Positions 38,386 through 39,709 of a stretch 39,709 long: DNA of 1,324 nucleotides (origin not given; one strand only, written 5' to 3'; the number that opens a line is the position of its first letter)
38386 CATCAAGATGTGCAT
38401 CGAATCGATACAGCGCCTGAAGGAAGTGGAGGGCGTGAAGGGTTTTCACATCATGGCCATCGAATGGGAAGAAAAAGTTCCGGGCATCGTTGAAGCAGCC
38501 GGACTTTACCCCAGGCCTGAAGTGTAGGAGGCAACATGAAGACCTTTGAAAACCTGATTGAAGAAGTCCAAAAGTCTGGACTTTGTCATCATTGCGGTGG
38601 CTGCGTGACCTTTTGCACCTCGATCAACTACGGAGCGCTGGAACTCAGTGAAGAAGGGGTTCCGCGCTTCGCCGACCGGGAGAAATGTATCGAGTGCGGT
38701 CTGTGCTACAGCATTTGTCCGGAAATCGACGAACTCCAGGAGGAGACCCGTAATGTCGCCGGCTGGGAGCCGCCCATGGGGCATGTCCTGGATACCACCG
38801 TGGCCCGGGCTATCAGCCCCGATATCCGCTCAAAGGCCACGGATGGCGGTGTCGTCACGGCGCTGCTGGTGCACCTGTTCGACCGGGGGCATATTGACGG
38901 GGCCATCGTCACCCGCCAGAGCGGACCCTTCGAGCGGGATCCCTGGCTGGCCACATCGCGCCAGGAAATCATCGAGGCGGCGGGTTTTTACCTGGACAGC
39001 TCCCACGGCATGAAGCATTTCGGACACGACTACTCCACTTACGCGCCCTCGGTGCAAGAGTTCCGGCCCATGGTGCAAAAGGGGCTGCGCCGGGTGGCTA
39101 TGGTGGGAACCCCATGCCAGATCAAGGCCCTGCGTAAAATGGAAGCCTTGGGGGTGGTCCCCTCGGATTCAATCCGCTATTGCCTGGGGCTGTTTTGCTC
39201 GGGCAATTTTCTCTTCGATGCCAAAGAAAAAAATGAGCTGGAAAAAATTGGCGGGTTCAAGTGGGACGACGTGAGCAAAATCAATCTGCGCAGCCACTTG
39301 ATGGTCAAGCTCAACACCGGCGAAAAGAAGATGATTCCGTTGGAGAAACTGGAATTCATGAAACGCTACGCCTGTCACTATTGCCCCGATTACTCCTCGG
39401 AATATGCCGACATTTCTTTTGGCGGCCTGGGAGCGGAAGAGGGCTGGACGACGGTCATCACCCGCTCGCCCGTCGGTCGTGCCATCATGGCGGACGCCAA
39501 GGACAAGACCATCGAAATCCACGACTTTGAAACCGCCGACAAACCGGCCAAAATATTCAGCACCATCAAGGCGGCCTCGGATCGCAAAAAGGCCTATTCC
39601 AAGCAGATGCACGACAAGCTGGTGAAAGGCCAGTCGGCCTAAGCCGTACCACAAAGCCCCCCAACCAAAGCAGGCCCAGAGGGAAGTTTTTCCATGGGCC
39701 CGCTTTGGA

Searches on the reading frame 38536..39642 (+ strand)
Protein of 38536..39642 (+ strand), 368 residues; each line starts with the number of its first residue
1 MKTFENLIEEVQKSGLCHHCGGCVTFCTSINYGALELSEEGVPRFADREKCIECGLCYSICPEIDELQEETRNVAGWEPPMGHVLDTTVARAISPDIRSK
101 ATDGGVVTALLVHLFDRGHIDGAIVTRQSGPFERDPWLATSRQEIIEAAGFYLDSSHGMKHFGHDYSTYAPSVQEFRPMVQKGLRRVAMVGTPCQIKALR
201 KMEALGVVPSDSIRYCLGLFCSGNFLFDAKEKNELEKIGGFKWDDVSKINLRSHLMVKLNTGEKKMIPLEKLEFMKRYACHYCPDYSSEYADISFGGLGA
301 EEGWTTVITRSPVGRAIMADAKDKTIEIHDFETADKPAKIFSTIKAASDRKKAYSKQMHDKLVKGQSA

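Call 64: search_protein_families(library=pfam, proteins=[window:38536-39642:+], max_evalue=0.001)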
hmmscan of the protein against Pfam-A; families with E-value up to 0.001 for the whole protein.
window:38536-39642:+ (368 aa): 12 families
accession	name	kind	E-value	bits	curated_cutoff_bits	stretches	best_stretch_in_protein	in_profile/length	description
PF04432.18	FrhB_FdhB_C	-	1.1e-38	132.8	23.3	1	185-332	2-148/150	Coenzyme F420 hydrogenase/dehydrogenase, beta subunit C terminus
PF04422.18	FrhB_FdhB_N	-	7.3e-18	64.9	22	1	88-152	2-67/78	Coenzyme F420 hydrogenase/dehydrogenase, beta subunit N-term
PF13237.11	Fer4_10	-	7.4e-08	32.6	25.5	1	14-62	6-53/53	4Fe-4S dicluster domain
PF14697.11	Fer4_21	-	9.5e-07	29.3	35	1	16-65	7-55/59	4Fe-4S dicluster domain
PF12837.12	Fer4_6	-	4.4e-06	26.8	25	1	47-63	5-21/24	4Fe-4S binding domain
PF12838.12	Fer4_7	-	9.1e-06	26.5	27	1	17-62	2-49/52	4Fe-4S dicluster domain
PF00037.32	Fer4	-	1.5e-05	25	21.1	1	47-62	4-19/24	4Fe-4S binding domain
PF13183.11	Fer4_8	-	1.6e-05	25.8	27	0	49-71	3-25/68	4Fe-4S dicluster domain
PF12797.12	Fer4_2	-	0.00016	21.9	24.5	1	45-63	4-22/22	4Fe-4S binding domain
PF12800.12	Fer4_4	-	0.00019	22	24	0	49-62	2-15/17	4Fe-4S binding domain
PF13370.11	Fer4_13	-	0.00059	20.9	24.5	1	47-73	2-28/58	4Fe-4S single cluster domain of Ferredoxin I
PF13187.11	Fer4_9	-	0.00066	20.1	27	0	17-63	2-49/52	4Fe-4S dicluster domain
